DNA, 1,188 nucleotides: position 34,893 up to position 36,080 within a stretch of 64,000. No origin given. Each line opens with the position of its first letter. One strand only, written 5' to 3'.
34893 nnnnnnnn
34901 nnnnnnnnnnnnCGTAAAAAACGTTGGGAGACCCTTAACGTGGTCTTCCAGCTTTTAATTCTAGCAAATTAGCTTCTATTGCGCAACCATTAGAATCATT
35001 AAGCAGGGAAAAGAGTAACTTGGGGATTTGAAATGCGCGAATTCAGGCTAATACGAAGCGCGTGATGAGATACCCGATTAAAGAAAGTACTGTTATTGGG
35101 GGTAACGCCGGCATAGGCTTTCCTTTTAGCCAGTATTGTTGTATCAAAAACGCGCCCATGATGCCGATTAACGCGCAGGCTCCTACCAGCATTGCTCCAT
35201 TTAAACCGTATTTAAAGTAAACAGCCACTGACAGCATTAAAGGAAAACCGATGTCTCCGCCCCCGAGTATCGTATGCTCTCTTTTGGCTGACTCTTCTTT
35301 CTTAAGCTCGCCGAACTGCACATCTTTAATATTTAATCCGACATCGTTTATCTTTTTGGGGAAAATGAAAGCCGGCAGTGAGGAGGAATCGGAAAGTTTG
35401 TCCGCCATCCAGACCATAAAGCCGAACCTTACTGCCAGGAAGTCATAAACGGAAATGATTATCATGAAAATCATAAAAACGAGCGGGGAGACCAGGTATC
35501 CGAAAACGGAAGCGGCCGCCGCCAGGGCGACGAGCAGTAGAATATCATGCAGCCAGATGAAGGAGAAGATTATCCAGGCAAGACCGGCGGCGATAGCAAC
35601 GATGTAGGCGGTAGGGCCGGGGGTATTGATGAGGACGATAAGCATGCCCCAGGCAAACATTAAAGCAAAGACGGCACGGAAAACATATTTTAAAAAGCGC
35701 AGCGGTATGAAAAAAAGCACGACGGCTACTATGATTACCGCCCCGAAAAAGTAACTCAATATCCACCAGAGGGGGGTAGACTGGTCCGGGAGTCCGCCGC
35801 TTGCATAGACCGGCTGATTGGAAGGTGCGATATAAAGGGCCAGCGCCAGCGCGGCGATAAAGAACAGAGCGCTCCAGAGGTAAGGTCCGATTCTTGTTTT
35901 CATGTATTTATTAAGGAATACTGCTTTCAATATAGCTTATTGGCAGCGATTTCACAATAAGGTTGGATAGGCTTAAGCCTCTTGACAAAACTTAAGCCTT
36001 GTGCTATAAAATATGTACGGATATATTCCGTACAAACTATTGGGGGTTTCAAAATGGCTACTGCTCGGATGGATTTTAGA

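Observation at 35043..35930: Presenilin/SPP-type (GxGD) intramembrane aspartyl protease in a bacterial context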

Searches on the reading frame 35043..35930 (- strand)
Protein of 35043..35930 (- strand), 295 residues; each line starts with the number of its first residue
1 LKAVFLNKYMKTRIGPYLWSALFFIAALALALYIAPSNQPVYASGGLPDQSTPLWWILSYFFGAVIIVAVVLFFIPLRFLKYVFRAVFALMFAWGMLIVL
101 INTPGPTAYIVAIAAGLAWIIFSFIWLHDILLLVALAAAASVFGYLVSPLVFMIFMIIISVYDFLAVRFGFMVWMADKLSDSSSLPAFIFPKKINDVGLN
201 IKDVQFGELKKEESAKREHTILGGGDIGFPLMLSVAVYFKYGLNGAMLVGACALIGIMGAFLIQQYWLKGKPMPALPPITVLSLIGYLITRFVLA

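Call 3: search_protein_families(library=pfam, proteins=[window:35043-35930:-], max_evalue=1)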
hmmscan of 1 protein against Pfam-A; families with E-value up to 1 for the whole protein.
window:35043-35930:- (295 aa): 0 families
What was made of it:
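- The Pfam scan of the window protein gave no hit (call 3).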

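Call 4: search_protein_families(library=ncbifam, proteins=[window:35043-35930:-], max_evalue=1)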
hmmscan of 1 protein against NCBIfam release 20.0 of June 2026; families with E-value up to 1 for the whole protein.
window:35043-35930:- (295 aa): 2 families
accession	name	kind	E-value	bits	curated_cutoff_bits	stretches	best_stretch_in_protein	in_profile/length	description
NF041679.1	IMP_arch_presen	equivalog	1.4e-14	54.3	125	1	23-290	5-279/281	presenilin family intramembrane aspartyl protease PSH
TIGR03943.1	TIGR03943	equivalog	0.27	10.6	88.8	1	6-77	5-74/221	TIGR03943 family putative permease subunit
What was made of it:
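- The window protein scores only 54 bits against the archaeal PSH equivalog model (cutoff 125), so it is not an orthologue of the characterised enzyme (call 4).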

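Call 5: search_solved_structures(query=window:35043-35930:-, max_evalue=10, show_alignments=2)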
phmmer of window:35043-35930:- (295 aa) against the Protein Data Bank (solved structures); distinct sequences matched with E-value up to 10: 1.
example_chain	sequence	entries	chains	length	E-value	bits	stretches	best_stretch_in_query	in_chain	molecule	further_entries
4hyc_A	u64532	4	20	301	9.3e-06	28.8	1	22-290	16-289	Putative uncharacterized protein | Uncharacterized protein PSH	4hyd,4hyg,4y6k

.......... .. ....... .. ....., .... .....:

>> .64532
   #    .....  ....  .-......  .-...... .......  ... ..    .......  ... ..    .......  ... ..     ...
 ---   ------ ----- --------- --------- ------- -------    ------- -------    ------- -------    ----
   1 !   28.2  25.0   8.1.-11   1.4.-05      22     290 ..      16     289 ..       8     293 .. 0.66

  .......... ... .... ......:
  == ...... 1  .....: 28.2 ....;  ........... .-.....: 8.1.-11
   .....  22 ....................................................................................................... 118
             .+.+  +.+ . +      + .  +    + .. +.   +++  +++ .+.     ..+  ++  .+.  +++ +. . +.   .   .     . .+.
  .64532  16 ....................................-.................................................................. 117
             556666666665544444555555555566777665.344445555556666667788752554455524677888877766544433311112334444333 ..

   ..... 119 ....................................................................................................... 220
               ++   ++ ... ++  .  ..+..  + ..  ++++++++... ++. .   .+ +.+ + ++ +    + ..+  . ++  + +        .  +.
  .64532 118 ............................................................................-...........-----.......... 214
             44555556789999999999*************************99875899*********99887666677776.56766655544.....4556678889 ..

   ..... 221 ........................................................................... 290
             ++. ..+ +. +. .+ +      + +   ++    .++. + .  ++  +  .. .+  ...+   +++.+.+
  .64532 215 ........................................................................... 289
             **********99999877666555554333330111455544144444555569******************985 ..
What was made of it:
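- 35427..35486 (-): TM6 (residues 140-159) carrying the first catalytic Asp. It aligns to TM6 of PSH (call 5).
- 35253..35264 (-): GxGD motif (G214-G215-G216-D217) at the cytoplasmic start of TM7; D217 is the second catalytic aspartate. D217 aligns to PSH D220 (call 5).
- On Presenilin/SPP/PSH superfamily (MEROPS A22; Pfam PF06550/PF01080/PF04258): It aligns to PSH D162 (call 5).
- phmmer to 4hyc_A PSH gives E=9.3e-6 across the full length, with both Asp and the PAL motif aligned (call 5). The full-length alignment to PSH includes the PAL motif (call 5).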

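Call 8: find_homologous_proteins(query=window:35043-35930:-, max_evalue=0.001)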
Query window:35043-35930:- (295 aa): 920 proteins with E <= 0.001 among 8000 candidates; the best 120 are listed.
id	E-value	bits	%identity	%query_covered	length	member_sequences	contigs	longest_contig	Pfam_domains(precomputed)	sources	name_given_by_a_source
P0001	2.0e-152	525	83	97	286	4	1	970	PF06550.16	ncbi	-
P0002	3.7e-148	511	80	97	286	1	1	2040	PF06550.16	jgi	jgi:presenilin-like A22 family membrane protease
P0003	1.6e-147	509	81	97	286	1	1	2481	PF06550.16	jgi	jgi:presenilin-like A22 family membrane protease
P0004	1.3e-146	506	81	96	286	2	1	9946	-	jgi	jgi:presenilin-like A22 family membrane protease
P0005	1.1e-145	503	78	97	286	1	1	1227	PF06550.16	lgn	-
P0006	7.6e-145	500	90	85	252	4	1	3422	-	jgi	jgi:hypothetical protein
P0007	2.3e-143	495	80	97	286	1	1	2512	PF06550.16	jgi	-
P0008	2.6e-143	495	79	97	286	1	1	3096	PF06550.16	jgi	jgi:presenilin-like A22 family membrane protease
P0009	5.8e-142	491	78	97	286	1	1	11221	PF06550.16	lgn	-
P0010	1.7e-139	483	78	94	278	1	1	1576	-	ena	-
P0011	3.2e-139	482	76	97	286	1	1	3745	PF06550.16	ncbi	-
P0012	1.0e-136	474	74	97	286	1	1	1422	-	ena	-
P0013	6.2e-134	464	72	97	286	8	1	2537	PF06550.16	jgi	jgi:presenilin-like A22 family membrane protease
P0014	2.0e-133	463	76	97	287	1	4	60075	PF06550.16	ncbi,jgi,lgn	-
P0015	6.6e-133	461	73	97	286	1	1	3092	PF06550.16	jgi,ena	-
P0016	1.2e-132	460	73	97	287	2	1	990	PF06550.16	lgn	-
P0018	4.7e-124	432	70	97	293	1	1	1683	PF06550.16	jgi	jgi:presenilin-like A22 family membrane protease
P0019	5.3e-122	425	70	97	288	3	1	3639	PF06550.16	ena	-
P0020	5.4e-122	425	68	97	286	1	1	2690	PF06550.16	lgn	-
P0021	4.0e-117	409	68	97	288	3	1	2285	PF06550.16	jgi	-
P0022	6.1e-117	409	69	97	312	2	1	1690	PF06550.16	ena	-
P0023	3.5e-116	406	66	95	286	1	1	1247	PF06550.16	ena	-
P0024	3.9e-115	403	68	96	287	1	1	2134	PF06550.16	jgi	jgi:presenilin-like A22 family membrane protease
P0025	1.3e-113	398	64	97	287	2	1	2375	PF06550.16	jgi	jgi:presenilin-like A22 family membrane protease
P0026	2.5e-113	397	66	96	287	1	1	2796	PF06550.16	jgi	jgi:presenilin-like A22 family membrane protease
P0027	1.1e-112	395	70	92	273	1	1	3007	PF06550.16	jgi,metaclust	metaclust:\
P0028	1.1e-111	391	64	96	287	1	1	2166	PF06550.16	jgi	jgi:presenilin-like A22 family membrane protease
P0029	1.1e-111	391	64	97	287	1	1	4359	PF06550.16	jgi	-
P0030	1.8e-109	384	63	97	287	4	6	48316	PF06550.16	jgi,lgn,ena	jgi:presenilin-like A22 family membrane protease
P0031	2.4e-109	384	66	95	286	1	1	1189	PF06550.16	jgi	jgi:presenilin-like A22 family membrane protease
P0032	2.5e-109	384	66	92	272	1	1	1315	PF06550.16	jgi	jgi:presenilin-like A22 family membrane protease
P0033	4.9e-109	383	65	96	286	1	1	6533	PF06550.16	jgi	jgi:presenilin-like A22 family membrane protease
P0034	8.7e-109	382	64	97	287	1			PF06550.16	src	-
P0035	1.9e-108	381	65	90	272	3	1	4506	PF06550.16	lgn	-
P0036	6.8e-108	379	68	92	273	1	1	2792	PF06550.16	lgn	-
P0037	1.3e-107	378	62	95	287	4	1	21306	PF06550.16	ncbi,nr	ncbi:MAG: presenilin family intramembrane aspartyl protease [Dehalococcoidales bacterium]|nr:preseni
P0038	4.3e-107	376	68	87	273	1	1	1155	PF06550.16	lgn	-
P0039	4.6e-107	376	62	96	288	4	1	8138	PF06550.16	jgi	jgi:presenilin-like A22 family membrane protease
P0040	5.4e-107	376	64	97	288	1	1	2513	PF06550.16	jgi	jgi:presenilin-like A22 family membrane protease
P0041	7.3e-107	376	64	90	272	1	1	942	PF06550.16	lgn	-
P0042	4.2e-106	373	66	92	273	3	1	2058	PF06550.16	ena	-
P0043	5.0e-106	373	63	97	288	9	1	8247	PF06550.16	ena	-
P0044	8.0e-106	372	63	96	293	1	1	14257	PF06550.16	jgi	jgi:presenilin-like A22 family membrane protease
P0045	8.5e-105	369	64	92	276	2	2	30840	PF06550.16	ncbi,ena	-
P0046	1.9e-104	368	61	97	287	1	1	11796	PF06550.16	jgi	jgi:presenilin-like A22 family membrane protease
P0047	4.9e-104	366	65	91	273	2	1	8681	PF06550.16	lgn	-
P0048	1.1e-102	362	65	91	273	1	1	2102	PF06550.16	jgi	jgi:presenilin-like A22 family membrane protease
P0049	1.4e-102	362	60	97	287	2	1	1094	PF06550.16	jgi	jgi:presenilin-like A22 family membrane protease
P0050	1.4e-102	362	61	97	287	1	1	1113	PF06550.16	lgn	-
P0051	5.2e-102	360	59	97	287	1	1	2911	PF06550.16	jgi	jgi:presenilin-like A22 family membrane protease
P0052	7.3e-102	359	62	95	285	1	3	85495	PF06550.16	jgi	jgi:presenilin-like A22 family membrane protease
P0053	9.3e-101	356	60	97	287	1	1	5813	PF06550.16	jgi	jgi:presenilin-like A22 family membrane protease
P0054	1.1e-100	355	60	95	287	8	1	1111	PF06550.16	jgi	jgi:presenilin-like A22 family membrane protease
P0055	1.1e-100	355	60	97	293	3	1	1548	PF06550.16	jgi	jgi:presenilin-like A22 family membrane protease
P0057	1.9e-100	355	62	97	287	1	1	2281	PF06550.16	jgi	jgi:presenilin-like A22 family membrane protease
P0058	3.6e-100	354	60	97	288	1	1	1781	PF06550.16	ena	-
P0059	4.0e-100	353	60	96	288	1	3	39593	PF06550.16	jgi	jgi:presenilin-like A22 family membrane protease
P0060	6.3e-100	353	60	97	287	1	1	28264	PF06550.16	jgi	jgi:presenilin-like A22 family membrane protease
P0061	9.2e-100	352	60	97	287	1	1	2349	PF06550.16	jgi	jgi:presenilin-like A22 family membrane protease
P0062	1.2e-99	352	61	95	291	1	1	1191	PF06550.16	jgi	-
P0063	1.3e-99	352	61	97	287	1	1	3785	PF06550.16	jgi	jgi:presenilin-like A22 family membrane protease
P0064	1.8e-99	351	61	97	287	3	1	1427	PF06550.16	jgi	jgi:presenilin-like A22 family membrane protease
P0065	1.8e-99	351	61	97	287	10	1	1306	PF06550.16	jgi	jgi:presenilin-like A22 family membrane protease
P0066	2.1e-99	351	60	97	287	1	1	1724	PF06550.16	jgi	jgi:presenilin-like A22 family membrane protease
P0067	4.5e-99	350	58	95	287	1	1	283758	PF06550.16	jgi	jgi:presenilin-like A22 family membrane protease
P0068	5.8e-99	350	60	95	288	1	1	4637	PF06550.16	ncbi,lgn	-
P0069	5.8e-99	350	59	97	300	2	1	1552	PF06550.16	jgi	jgi:presenilin-like A22 family membrane protease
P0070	1.2e-98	349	59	97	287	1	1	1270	PF06550.16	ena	-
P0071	2.1e-98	348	59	97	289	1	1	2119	PF06550.16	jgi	jgi:presenilin-like A22 family membrane protease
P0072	2.5e-98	348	58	97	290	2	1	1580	PF06550.16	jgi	jgi:presenilin-like A22 family membrane protease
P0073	3.3e-98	347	62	90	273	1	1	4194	PF06550.16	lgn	-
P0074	3.6e-98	347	59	97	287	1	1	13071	PF06550.16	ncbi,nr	ncbi:MAG: hypothetical protein JXA17_06950 [Dehalococcoidales bacterium]|nr:hypothetical protein [De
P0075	4.4e-98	347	60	95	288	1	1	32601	PF06550.16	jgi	jgi:presenilin-like A22 family membrane protease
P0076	8.8e-98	346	59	97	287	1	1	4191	PF06550.16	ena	-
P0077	9.4e-98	346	59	97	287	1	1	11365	PF06550.16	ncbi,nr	ncbi:MAG: hypothetical protein JW845_07885 [Dehalococcoidales bacterium]|nr:hypothetical protein [De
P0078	1.1e-97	345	59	97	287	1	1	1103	PF06550.16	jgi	-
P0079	1.1e-97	345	60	95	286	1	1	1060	PF06550.16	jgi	jgi:presenilin-like A22 family membrane protease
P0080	1.2e-97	345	59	97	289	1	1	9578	PF06550.16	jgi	jgi:presenilin-like A22 family membrane protease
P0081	1.2e-97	345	58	95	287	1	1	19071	PF06550.16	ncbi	ncbi:MAG: presenilin family intramembrane aspartyl protease [Dehalococcoidales bacterium]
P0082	1.6e-97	345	59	97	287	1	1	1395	PF06550.16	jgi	-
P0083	1.8e-97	345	56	97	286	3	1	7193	PF06550.16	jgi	jgi:presenilin-like A22 family membrane protease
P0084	3.8e-97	344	58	97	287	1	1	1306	PF06550.16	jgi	-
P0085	4.7e-97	343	59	97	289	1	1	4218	PF06550.16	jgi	jgi:presenilin-like A22 family membrane protease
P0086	5.0e-97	343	57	97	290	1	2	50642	PF06550.16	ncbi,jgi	-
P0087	5.5e-97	343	58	95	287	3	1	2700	PF06550.16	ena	-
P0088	9.6e-97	342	60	95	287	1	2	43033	PF06550.16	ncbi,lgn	-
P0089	1.1e-96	342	57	97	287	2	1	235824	PF06550.16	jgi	jgi:presenilin-like A22 family membrane protease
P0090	1.1e-96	342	60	97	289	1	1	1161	PF06550.16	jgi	jgi:presenilin-like A22 family membrane protease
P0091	1.3e-96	342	58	95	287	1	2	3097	PF06550.16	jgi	jgi:presenilin-like A22 family membrane protease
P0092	1.3e-96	342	60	95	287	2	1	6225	PF06550.16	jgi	jgi:presenilin-like A22 family membrane protease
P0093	1.4e-96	342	59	95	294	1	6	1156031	PF06550.16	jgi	jgi:presenilin-like A22 family membrane protease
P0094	1.4e-96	342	58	97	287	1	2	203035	PF06550.16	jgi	jgi:presenilin-like A22 family membrane protease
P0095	1.7e-96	342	60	97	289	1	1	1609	PF06550.16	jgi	jgi:presenilin-like A22 family membrane protease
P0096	2.0e-96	341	57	96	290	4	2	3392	PF06550.16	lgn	-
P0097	2.2e-96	341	58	97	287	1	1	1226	PF06550.16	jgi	jgi:presenilin-like A22 family membrane protease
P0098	2.8e-96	341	60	95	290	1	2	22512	PF06550.16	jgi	jgi:presenilin-like A22 family membrane protease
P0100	7.0e-96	340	58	95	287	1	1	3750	PF06550.16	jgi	jgi:presenilin-like A22 family membrane protease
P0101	8.6e-96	339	57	95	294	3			PF06550.16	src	-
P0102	9.8e-96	339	56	95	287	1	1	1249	PF06550.16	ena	-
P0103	1.2e-95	339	58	96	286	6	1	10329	PF06550.16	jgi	jgi:presenilin-like A22 family membrane protease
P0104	1.3e-95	339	58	97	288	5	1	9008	PF06550.16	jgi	jgi:presenilin-like A22 family membrane protease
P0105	1.4e-95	339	56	97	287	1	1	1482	PF06550.16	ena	-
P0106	1.6e-95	338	57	97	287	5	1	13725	PF06550.16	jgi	jgi:presenilin-like A22 family membrane protease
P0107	2.2e-95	338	58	97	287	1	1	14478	PF06550.16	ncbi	ncbi:presenilin family intramembrane aspartyl protease [Chloroflexota bacterium]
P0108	2.3e-95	338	58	97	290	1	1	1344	PF06550.16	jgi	jgi:presenilin-like A22 family membrane protease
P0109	2.5e-95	338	59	97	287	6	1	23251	PF06550.16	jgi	jgi:presenilin-like A22 family membrane protease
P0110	2.6e-95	338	61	90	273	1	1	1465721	PF06550.16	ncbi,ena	-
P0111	2.6e-95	338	58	97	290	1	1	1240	PF06550.16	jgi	jgi:presenilin-like A22 family membrane protease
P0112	2.8e-95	338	58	97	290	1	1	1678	PF06550.16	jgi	jgi:presenilin-like A22 family membrane protease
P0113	3.0e-95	337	58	96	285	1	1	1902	PF06550.16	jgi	jgi:presenilin-like A22 family membrane protease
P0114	3.6e-95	337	58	96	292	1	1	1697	PF06550.16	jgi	jgi:presenilin-like A22 family membrane protease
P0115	5.4e-95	337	57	97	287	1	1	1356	PF06550.16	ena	-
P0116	6.0e-95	336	59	97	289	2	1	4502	PF06550.16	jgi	jgi:presenilin-like A22 family membrane protease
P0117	6.2e-95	336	57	97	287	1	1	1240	PF06550.16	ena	-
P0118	6.4e-95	336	56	97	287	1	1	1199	PF06550.16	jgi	-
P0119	1.0e-94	336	58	95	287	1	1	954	PF06550.16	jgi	jgi:presenilin-like A22 family membrane protease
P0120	1.0e-94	336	57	97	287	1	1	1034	PF06550.16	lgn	-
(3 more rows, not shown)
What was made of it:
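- Checked: The protein has 920 or more homologues at E<=1e-3 (call 8).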

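Call 10: find_encoding_contigs(protein=window:35043-35903:-, flank=10000, max_places=6)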
Protein window:35043-35903:- (286 aa): 1 contig read that carries it; 1 place shown.
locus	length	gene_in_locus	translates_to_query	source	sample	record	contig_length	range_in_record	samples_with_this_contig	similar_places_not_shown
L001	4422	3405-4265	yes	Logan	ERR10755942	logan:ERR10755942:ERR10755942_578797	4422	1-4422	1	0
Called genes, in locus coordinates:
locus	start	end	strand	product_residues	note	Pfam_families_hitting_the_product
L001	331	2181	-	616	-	PF02730:AFOR_N, PF01314:AFOR_C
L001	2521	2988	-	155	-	-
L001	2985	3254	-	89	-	PF08681:TacA1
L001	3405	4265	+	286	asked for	-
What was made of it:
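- Checked: The exact 286-aa product is the one on record from a public assembly (call 10).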

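Call 12: find_related_loci(query=window:35043-35903:-, collection=genome_contigs, flank=6000)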
Query window:35043-35903:- (286 aa) in genome_contigs; peptide patterns used: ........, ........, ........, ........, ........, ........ (x = any residue, [..] = any of these).
85 stretches matched a pattern; 24 encode a relative of the query (tblastn E <= 1e-3); 24 distinct loci.
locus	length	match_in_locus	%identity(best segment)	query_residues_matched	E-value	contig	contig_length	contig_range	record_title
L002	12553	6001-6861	76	1-286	3e-131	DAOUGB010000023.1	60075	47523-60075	MAG TPA_asm: Dehalococcoidales bacterium isolate R24_90 k131_1436100, whole genome shotgun sequence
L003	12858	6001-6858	63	1-285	1e-108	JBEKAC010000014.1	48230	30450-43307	MAG: Dehalococcoidales bacterium isolate SPRUCE 103 SPRUCE_103_14, whole genome shotgun sequence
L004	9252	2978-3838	64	1-286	3e-102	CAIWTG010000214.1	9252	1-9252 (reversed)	MAG: uncultured Chloroflexi bacterium isolate F14_bin-0218 genome assembly, contig: bin-0218:214/273, whole genome shotg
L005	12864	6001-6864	58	1-283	2e-99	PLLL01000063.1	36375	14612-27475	MAG: Dehalococcoidia bacterium isolate fen_1078 73.20120800_E3X.37_contig_10408, whole genome shotgun sequence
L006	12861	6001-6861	58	1-283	4e-98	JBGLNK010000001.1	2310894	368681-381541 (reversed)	MAG: Dehalococcoidia bacterium isolate PPR_0277 scaffold_42132, whole genome shotgun sequence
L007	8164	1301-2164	59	1-285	8e-95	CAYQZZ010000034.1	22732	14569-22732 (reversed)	MAG TPA_asm: uncultured Dehalococcoidaceae bacterium isolate binchicken_co103_286 genome assembly, contig: NODE_2120_len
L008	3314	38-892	56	1-284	3e-96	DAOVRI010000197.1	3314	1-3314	MAG TPA_asm: Dehalococcoidales bacterium isolate CSMAG_1597 CSMAG_1597_k141_1733744_length_3314_cov_42.7611, whole genom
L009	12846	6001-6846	58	1-281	4e-94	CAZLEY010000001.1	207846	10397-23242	MAG TPA_asm: uncultured Dehalococcoidaceae bacterium isolate binchicken_co228_510 genome assembly, contig: NODE_10_lengt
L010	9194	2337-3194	55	1-284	9e-94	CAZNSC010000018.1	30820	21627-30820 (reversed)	MAG TPA_asm: uncultured Dehalococcoidales bacterium isolate binchicken_co294_13 genome assembly, contig: NODE_1904_lengt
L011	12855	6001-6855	56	1-284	4e-92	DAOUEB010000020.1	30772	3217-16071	MAG TPA_asm: Dehalococcoidales bacterium isolate N3_157 k131_2344353, whole genome shotgun sequence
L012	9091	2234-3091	57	1-285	1e-91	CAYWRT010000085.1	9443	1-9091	MAG TPA_asm: uncultured Dehalococcoidaceae bacterium isolate SRP214966_co4_508 genome assembly, contig: NODE_8305_length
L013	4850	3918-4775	56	1-285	7e-91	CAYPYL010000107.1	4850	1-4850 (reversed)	MAG TPA_asm: uncultured Dehalococcoidaceae bacterium isolate binchicken_co89_49 genome assembly, contig: NODE_38464_leng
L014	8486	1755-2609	56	1-284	1e-90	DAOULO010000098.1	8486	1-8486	MAG TPA_asm: Dehalococcoidales bacterium isolate W31_45 k127_521083, whole genome shotgun sequence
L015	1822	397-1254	54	1-284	8e-95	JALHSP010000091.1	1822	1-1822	MAG: Bacteroidales bacterium isolate PFL1 seq_2365933, whole genome shotgun sequence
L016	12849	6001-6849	55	1-282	2e-89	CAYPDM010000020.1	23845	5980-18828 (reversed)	MAG TPA_asm: uncultured Dehalococcoidaceae bacterium isolate binchicken_co89_632 genome assembly, contig: NODE_3474_leng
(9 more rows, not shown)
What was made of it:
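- Orthologues occur in 24 Dehalococcoid* genomes, with identity falling with taxonomic distance from 76% to 37% in Dehalogenimonas (call 12).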

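Call 15: search_protein_representatives(protein=window:35043-35903:-)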
Query: 286 residues. Proteins with E-value up to 0.001 (for the whole library): 439; up to 1e-10: 147; up to 1e-30: 12. The best 150 are listed.
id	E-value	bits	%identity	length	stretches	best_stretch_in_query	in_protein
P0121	3.6e-66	240.3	45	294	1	4-282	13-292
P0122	6.7e-62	226.3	43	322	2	37-284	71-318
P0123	7.6e-62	226.1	43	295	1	2-285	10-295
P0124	4.0e-57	210.6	54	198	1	95-285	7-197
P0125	5.9e-53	196.9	38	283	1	6-283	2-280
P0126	3.1e-50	188.0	43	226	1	48-260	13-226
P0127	1.7e-49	185.5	41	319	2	44-283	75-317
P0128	1.1e-48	182.9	38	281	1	6-281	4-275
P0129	3.6e-44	168.1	36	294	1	2-286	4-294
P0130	4.8e-41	157.8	55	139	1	149-285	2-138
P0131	3.9e-40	154.8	42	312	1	50-284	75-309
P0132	3.4e-33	132.1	45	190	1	6-184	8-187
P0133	2.4e-26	109.6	53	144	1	144-267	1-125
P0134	2.8e-26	109.4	40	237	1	30-192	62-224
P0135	1.5e-25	107.0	44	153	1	2-150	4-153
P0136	6.4e-25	104.9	33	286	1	9-285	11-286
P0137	8.8e-25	104.5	33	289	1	9-283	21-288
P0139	7.8e-24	101.3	36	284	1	15-284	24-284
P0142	5.7e-22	95.2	32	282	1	15-283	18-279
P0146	9.7e-20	87.9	32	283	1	12-281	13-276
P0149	5.2e-19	85.5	32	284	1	11-283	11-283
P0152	1.4e-18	84.1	33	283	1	13-283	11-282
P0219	5.1e-13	65.9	34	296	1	25-283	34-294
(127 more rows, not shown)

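Call 24: search_protein_families(library=ncbifam, alignment_id=A1, max_evalue=0.001)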
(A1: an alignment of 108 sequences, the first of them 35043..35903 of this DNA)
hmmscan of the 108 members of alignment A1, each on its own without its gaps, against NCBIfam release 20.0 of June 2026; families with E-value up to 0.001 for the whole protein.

A. member 1, window:35043-35903:- (286 aa): 1 family
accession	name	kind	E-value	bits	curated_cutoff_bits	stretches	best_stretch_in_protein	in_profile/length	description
NF041679.1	IMP_arch_presen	equivalog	1.3e-14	54.4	125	1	14-281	5-279/281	presenilin family intramembrane aspartyl protease PSH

B. families by the number of members that match (of 108 scanned): 2 families
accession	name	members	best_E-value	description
NF041679.1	IMP_arch_presen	108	4.4e-32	presenilin family intramembrane aspartyl protease PSH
NF002593.0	PRK02251.1-2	1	0.00084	cell division protein CrgA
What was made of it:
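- On NCBIfam NF041679, archaeal PSH equivalog: The score is 54.4 bits (calls 4, 24). None of the 108 relatives in A1 did better than E=4.4e-32 (call 24).
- NF041679 (PSH) gives E=1.4e-14 over residues 14-281 of 286 (calls 4, 24).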
